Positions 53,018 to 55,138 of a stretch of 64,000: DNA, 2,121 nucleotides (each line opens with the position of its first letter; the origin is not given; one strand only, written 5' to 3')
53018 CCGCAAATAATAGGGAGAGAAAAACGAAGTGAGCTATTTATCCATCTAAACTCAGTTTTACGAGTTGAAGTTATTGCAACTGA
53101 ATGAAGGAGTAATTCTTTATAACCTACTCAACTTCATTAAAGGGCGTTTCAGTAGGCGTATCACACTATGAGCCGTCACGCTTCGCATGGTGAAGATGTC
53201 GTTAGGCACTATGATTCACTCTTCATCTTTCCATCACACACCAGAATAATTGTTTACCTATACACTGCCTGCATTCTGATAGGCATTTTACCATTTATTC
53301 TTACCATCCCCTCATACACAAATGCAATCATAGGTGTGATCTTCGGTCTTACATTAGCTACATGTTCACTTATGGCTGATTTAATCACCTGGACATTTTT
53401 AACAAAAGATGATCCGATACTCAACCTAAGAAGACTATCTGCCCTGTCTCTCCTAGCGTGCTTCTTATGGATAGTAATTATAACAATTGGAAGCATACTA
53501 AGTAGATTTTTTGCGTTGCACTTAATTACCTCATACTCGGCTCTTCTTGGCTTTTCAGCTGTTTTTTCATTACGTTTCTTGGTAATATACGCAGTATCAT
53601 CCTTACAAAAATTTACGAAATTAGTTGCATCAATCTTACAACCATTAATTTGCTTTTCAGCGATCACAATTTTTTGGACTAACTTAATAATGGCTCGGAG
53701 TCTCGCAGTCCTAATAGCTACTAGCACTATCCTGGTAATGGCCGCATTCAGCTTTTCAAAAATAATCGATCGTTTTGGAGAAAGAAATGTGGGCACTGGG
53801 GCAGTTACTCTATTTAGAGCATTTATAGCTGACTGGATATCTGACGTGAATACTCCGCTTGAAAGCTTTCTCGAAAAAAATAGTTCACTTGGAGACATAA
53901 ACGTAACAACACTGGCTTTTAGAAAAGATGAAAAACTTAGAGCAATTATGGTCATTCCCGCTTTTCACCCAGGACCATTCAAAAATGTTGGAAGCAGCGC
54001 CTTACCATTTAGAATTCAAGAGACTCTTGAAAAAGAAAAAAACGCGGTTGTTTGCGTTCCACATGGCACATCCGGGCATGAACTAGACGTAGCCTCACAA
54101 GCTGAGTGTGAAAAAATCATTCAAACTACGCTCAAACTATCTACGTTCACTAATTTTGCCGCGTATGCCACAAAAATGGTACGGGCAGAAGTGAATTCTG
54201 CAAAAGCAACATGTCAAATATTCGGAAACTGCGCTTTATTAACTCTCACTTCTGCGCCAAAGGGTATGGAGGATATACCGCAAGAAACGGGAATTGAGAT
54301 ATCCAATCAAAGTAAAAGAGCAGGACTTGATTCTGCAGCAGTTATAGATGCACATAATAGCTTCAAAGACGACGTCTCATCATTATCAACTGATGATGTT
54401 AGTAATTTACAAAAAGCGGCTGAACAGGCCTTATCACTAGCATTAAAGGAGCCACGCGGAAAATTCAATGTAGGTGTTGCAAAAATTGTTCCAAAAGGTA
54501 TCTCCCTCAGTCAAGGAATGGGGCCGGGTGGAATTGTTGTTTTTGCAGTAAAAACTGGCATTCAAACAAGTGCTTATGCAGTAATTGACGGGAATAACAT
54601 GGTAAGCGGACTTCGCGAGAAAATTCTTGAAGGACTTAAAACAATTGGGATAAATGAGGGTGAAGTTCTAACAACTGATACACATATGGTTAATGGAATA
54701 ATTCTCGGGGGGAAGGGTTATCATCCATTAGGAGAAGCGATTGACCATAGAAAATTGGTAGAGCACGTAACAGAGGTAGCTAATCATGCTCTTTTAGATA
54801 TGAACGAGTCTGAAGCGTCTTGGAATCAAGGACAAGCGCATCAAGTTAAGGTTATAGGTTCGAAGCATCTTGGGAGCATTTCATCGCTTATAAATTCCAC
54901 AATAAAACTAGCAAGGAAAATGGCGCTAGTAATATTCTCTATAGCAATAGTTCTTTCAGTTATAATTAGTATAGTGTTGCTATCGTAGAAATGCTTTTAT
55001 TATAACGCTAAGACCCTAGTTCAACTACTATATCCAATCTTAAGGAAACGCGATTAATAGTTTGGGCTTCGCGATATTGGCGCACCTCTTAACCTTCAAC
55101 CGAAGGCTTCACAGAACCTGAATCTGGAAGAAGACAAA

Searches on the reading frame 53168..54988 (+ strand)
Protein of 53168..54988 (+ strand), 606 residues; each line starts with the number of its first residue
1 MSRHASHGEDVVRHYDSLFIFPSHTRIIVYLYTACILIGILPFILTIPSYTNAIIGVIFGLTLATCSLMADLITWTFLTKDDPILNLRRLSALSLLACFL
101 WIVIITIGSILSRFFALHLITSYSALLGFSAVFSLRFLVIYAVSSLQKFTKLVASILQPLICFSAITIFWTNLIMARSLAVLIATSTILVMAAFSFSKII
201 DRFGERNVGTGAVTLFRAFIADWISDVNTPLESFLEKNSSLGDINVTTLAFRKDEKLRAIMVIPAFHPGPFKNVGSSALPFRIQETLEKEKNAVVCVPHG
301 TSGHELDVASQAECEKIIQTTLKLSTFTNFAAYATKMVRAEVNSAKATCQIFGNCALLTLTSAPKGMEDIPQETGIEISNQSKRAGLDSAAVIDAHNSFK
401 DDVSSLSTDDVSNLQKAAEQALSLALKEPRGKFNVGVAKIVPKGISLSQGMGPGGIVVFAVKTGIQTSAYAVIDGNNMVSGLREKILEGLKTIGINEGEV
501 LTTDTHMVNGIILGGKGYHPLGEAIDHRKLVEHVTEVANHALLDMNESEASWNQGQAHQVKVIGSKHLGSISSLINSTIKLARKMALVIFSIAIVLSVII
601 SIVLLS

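Call 79: search_protein_families(library=pfam, proteins=[window:53168-54988:+], max_evalue=0.00001)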
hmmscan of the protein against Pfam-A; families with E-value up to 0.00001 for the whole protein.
window:53168-54988:+ (606 aa): 1 family
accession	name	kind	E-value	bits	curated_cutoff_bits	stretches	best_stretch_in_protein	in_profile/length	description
PF09843.14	DUF2070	-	7.7e-127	424.4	30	1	13-597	3-561/561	Predicted membrane protein (DUF2070)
